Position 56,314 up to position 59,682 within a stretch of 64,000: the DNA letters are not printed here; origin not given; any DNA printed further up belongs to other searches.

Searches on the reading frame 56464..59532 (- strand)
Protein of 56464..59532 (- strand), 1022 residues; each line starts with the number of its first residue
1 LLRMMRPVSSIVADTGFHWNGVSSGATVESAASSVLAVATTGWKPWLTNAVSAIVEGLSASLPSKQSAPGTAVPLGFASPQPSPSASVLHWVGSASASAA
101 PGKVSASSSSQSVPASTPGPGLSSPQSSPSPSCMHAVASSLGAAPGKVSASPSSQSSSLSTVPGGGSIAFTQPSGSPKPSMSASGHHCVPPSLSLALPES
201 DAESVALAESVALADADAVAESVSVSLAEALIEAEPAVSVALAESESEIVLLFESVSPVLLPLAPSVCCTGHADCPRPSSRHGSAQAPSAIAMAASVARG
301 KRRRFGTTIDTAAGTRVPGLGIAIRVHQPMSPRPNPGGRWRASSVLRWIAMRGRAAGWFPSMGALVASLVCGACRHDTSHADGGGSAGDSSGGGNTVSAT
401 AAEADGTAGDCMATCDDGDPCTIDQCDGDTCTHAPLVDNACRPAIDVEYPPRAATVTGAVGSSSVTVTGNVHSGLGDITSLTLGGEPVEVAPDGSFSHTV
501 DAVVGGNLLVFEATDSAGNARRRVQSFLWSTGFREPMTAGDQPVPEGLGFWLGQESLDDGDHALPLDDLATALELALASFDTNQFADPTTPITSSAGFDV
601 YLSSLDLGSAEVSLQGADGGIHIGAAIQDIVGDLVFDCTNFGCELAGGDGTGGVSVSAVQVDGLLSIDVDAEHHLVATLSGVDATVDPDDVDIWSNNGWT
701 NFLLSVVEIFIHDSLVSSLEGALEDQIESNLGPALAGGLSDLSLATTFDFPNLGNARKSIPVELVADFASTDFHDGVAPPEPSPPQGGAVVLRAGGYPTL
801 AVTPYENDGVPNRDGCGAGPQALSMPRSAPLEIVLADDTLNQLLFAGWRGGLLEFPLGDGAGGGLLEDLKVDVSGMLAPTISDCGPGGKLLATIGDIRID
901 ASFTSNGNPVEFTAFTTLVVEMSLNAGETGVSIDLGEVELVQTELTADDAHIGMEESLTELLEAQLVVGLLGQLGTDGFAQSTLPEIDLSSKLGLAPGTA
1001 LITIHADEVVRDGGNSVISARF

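Call 59: search_protein_families(library=pfam, proteins=[window:56464-59532:-], max_evalue=0.001)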
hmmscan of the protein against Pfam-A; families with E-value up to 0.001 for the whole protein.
window:56464-59532:- (1022 aa): 2 families
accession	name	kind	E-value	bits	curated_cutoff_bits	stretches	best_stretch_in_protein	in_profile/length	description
PF09136.16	Glucodextran_B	-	3.3e-08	33.8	27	1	460-525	14-77/83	Glucodextranase, domain B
PF00526.23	Dicty_CTDC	-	0.00043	20.5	27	1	414-435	1-23/24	Dictyostelium (slime mold) repeat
